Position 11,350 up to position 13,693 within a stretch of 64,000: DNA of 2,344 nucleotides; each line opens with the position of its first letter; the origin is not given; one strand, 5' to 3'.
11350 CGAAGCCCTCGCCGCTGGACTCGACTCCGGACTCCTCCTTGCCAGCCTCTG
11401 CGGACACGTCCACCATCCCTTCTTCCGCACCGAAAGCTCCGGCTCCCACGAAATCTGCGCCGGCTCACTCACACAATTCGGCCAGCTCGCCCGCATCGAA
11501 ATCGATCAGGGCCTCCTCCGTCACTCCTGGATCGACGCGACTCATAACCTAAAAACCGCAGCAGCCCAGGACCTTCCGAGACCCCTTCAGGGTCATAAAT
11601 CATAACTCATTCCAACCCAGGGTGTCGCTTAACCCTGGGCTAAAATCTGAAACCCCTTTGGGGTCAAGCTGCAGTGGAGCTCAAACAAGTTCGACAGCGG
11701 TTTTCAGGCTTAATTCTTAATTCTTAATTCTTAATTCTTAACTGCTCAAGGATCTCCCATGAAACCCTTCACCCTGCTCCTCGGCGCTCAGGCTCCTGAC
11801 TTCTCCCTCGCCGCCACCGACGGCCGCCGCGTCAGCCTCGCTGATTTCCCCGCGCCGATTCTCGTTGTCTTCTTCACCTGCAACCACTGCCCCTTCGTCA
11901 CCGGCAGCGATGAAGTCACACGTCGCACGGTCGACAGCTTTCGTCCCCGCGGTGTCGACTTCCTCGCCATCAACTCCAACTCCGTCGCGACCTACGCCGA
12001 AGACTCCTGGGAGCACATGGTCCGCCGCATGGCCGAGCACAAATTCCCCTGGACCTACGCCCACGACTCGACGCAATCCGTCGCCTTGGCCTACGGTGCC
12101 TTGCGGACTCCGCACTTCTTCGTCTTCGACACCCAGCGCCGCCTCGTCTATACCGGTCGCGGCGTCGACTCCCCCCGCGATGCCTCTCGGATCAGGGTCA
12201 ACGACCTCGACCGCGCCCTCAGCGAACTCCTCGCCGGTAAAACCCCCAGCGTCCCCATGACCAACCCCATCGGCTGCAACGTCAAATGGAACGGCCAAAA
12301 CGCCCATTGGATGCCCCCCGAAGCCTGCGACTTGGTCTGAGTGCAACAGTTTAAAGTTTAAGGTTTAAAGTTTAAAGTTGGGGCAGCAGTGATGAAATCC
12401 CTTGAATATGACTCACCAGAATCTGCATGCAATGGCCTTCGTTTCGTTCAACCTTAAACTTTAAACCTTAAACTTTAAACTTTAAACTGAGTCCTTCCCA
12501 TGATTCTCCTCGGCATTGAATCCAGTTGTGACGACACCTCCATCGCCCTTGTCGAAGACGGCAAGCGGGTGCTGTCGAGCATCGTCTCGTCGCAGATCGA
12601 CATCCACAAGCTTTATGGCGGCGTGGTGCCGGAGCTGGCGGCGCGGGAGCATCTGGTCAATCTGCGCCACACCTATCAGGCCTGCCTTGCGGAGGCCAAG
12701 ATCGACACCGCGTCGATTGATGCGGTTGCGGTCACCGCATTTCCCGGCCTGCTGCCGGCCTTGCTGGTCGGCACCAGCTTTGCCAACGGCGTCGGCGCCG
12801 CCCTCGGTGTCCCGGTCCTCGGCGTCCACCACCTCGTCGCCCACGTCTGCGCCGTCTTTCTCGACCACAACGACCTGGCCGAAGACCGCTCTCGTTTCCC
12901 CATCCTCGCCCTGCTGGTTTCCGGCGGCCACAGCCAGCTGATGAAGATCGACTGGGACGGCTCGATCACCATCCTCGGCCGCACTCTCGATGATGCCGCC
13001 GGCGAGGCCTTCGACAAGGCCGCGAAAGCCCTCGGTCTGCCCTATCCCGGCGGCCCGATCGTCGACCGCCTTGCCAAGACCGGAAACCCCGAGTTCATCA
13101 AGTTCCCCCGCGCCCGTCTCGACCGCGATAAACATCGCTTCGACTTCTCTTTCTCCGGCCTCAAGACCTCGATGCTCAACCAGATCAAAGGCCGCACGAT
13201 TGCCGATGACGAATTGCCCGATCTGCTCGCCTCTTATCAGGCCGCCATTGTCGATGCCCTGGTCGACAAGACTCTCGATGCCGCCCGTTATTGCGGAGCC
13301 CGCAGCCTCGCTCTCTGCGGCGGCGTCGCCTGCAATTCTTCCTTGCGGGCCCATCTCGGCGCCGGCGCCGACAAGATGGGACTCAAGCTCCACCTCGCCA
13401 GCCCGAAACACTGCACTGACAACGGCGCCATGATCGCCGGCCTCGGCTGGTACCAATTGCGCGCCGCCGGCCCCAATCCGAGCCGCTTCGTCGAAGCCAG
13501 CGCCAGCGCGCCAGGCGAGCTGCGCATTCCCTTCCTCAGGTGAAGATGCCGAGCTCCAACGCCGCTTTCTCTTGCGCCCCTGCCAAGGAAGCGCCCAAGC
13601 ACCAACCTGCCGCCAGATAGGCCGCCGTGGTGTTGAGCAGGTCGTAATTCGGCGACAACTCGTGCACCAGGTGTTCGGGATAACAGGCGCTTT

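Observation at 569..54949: Family of intergenic stem-loops whose arms are short tandem repeats (7-11 bp units), at 12 or more sites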

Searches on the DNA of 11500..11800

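Call 92: search_rna_families(source=window, start=11500, end=11800, threshold=evalue, max_evalue=0.1, show_alignments=1)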
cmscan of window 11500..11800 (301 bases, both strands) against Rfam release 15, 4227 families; matches with E-value up to 0.1: 1.
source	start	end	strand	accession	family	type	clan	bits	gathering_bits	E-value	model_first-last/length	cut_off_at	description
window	11616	11665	+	RF01687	Acido-Lenti-1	Gene; sRNA;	-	22.9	37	0.0029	1-46/46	no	Acido-Lenti-1 RNA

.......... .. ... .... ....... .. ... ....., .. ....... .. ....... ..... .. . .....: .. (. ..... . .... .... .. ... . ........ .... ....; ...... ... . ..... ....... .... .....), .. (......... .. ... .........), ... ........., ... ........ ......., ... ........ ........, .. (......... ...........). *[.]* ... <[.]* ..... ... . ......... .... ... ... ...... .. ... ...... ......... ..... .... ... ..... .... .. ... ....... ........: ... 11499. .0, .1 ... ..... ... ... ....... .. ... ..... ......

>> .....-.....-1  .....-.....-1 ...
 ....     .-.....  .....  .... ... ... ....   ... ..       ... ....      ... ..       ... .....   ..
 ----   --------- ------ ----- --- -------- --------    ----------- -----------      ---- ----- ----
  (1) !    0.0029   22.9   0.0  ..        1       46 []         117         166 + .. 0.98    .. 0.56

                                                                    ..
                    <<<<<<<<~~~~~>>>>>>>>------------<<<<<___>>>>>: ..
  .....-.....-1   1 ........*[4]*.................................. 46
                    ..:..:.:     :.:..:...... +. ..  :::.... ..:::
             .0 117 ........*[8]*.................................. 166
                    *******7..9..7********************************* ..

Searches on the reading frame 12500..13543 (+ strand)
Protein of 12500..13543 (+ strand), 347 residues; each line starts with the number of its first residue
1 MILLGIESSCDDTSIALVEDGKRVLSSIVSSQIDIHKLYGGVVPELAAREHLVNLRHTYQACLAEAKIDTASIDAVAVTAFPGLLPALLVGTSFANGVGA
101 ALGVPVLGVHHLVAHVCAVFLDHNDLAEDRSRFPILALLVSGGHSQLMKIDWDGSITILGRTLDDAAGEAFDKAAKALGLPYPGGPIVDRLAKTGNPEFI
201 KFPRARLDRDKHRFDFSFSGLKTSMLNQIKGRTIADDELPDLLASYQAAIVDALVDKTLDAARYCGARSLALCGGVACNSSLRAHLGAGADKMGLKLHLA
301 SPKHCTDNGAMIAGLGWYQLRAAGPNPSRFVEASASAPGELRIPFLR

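Call 9: find_encoding_contigs(protein=window:12500-13543:+, flank=10000, max_places=6)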
Protein window:12500-13543:+ (347 aa): 3 contigs read that carry it; 1 place shown.
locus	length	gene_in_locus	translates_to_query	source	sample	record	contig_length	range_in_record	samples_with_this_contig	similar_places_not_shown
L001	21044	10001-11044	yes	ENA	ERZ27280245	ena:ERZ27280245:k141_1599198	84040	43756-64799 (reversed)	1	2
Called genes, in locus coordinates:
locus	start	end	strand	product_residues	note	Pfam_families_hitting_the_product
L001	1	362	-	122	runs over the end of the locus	-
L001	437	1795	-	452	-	PF01266:DAO (weak), PF01593:Amino_oxidase, PF13450:NAD_binding_8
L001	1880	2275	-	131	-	PF17775:YchJ_M-like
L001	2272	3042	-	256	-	PF00702:Hydrolase, PF12710:HAD, PF13419:HAD_2 (weak)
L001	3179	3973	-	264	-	PF00795:CN_hydrolase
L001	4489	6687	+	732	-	PF00141:peroxidase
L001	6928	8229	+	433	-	PF00069:Pkinase, PF07714:PK_Tyr_Ser-Thr, PF01636:APH (faint)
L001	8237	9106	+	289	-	PF00149:Metallophos, PF12850:Metallophos_2 (faint)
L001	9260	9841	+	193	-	PF08534:Redoxin, PF00578:AhpC-TSA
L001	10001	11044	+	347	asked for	PF00814:TsaD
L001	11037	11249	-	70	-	-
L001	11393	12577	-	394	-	PF00404:Dockerin_1 (faint), PF01839:FG-GAP (faint), PF12256:TcdB_toxin_midN (faint), PF16743:PliI (faint), PF21955:CarG-like (faint), PF13517:FG-GAP_3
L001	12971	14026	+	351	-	PF04958:AstA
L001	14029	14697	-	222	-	PF01182:Glucosamine_iso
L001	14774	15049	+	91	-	PF02416:TatA_B_E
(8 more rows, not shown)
